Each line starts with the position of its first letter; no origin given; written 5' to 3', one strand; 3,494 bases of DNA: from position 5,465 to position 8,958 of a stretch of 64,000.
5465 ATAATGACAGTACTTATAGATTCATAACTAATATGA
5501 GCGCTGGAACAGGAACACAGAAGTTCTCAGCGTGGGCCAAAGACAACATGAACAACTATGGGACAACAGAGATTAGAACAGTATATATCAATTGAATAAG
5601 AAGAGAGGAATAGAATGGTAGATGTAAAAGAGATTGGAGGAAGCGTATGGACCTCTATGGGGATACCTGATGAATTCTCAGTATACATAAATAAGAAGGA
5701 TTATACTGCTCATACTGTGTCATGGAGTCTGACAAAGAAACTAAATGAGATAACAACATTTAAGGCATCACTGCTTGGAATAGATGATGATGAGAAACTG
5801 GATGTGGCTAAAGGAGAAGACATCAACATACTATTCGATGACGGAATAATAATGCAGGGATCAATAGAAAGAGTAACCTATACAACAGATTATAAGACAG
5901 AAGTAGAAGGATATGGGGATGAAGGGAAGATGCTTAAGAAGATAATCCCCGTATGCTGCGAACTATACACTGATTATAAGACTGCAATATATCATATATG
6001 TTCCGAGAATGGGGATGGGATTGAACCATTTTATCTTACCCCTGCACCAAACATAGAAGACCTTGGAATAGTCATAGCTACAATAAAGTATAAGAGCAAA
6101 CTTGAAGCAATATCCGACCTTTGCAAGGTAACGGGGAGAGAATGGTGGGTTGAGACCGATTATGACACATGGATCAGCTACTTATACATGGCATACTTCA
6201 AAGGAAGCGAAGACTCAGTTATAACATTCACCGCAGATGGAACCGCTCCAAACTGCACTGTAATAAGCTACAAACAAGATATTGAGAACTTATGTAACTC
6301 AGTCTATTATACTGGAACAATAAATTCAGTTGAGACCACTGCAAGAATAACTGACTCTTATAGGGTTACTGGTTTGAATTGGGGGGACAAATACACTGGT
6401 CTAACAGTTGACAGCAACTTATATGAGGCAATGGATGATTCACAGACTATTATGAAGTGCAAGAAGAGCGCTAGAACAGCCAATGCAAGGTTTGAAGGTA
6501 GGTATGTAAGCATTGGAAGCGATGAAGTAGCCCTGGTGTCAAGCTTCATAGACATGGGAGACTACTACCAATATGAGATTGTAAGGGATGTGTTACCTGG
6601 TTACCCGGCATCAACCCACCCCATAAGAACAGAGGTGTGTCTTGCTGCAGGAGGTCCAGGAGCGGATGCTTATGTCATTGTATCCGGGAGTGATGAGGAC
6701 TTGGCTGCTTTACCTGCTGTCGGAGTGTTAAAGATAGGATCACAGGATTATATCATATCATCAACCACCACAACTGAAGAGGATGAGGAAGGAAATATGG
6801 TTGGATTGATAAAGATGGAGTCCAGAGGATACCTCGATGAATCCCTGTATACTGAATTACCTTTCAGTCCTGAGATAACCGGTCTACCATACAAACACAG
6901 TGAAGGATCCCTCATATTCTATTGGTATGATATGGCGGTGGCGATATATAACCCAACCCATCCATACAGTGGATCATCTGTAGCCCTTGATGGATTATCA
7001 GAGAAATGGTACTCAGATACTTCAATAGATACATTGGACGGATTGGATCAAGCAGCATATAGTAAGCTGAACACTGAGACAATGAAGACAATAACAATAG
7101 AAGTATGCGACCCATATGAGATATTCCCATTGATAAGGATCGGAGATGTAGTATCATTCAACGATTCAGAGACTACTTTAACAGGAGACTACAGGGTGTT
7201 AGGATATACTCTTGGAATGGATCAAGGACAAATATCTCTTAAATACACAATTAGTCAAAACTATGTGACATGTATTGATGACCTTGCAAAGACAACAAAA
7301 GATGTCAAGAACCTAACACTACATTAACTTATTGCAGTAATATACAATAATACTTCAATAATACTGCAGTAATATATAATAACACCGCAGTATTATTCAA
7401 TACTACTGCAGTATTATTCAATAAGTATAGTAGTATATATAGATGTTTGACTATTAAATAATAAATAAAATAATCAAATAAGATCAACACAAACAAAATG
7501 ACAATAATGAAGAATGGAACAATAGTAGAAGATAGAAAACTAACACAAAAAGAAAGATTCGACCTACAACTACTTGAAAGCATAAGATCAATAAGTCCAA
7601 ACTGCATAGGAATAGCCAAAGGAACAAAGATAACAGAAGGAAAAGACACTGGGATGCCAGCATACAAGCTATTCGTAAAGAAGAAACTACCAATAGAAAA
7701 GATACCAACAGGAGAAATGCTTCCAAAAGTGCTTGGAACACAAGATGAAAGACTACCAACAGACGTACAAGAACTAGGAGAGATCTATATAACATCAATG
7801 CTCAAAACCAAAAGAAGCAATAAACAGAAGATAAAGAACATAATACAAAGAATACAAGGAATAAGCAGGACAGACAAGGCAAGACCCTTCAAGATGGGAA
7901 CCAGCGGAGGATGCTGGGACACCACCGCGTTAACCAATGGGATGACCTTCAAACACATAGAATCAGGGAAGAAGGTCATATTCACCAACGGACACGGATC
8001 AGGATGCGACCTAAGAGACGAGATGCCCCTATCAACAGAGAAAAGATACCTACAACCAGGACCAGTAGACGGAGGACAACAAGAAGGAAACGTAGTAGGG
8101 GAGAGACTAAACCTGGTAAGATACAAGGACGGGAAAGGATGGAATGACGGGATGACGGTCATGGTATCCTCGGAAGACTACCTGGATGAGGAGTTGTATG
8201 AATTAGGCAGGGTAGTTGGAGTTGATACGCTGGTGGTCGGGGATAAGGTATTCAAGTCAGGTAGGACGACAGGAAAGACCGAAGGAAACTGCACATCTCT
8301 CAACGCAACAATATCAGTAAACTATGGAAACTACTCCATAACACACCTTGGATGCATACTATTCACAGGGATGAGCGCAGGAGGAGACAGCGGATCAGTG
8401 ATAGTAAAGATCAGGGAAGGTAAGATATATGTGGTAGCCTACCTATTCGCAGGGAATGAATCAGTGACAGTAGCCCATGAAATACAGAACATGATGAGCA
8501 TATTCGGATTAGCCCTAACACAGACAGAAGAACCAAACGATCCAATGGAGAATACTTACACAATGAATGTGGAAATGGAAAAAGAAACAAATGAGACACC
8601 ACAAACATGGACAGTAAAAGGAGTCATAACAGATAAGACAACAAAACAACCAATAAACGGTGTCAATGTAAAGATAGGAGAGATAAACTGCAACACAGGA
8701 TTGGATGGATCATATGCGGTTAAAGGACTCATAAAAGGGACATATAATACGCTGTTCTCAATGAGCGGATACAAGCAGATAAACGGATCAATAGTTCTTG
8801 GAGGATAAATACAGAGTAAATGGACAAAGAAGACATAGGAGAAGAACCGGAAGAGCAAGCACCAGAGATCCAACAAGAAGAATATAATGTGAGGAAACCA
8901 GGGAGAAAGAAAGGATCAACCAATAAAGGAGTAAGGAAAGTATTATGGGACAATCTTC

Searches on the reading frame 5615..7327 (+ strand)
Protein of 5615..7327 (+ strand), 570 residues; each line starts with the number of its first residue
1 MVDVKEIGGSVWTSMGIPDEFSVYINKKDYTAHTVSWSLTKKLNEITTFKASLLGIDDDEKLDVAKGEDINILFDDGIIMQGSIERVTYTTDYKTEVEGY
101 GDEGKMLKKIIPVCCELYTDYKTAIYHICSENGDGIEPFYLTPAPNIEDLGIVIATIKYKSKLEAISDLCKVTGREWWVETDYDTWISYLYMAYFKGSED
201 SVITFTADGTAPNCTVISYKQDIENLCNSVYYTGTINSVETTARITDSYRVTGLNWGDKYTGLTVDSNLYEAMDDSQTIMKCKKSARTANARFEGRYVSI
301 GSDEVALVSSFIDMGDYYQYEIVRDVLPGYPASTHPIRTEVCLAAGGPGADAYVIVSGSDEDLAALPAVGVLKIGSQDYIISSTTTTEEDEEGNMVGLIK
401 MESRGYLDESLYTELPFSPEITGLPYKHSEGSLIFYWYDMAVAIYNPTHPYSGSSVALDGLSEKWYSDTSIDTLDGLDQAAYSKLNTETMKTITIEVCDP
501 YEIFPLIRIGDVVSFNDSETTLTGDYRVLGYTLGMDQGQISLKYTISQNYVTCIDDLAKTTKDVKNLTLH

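Call 36: search_protein_families(library=phrogs, max_evalue=0.001, proteins=[window:5615-7327:+])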
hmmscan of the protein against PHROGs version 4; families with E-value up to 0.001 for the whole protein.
window:5615-7327:+ (570 aa): 1 family
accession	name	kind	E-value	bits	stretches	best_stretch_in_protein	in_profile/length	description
phrog_538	-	tail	0.00047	19.9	0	472-567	289-394/684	minor tail protein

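Call 37: search_protein_families(library=pfam, max_evalue=0.001, proteins=[window:5615-7327:+])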
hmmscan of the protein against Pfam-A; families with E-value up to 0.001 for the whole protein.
window:5615-7327:+ (570 aa): 1 family
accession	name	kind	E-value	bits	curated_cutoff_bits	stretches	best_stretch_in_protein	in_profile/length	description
PF06605.17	Prophage_tail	-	0.0001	22.5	31.3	0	159-532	53-223/250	Prophage endopeptidase tail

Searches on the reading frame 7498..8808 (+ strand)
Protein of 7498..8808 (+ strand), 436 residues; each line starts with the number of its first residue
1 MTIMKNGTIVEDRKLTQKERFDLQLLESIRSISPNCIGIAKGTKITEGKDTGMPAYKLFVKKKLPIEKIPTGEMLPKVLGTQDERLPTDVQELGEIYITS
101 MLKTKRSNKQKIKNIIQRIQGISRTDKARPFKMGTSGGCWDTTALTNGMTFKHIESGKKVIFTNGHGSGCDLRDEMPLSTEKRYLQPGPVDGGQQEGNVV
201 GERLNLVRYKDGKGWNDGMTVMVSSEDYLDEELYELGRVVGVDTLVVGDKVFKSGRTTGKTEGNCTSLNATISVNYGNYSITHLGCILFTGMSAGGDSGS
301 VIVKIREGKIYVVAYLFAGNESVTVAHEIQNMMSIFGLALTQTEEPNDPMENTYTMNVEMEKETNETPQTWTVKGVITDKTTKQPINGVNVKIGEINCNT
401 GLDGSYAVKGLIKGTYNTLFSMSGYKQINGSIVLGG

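Call 36: search_protein_families(library=phrogs, max_evalue=0.001, proteins=[window:7498-8808:+])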
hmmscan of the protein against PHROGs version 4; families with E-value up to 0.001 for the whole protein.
window:7498-8808:+ (436 aa): 1 family
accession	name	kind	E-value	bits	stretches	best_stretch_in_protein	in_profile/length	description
phrog_20754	-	other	3.9e-22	79.5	1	34-334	23-311/324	protease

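Call 37: search_protein_families(library=pfam, max_evalue=0.001, proteins=[window:7498-8808:+])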
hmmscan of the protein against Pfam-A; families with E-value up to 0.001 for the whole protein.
window:7498-8808:+ (436 aa): 3 families
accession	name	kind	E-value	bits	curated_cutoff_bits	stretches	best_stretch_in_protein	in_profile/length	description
PF13715.12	CarbopepD_reg_2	-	1.9e-07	31.5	32.2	1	373-432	1-62/88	CarboxypepD_reg-like domain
PF13620.12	CarboxypepD_reg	-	3.3e-07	31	32.3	1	372-430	1-64/82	Carboxypeptidase regulatory-like domain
PF25608.1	NAL1_N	-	0.00026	21.1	27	1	36-81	24-69/80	NARROW LEAF 1 N-terminal domain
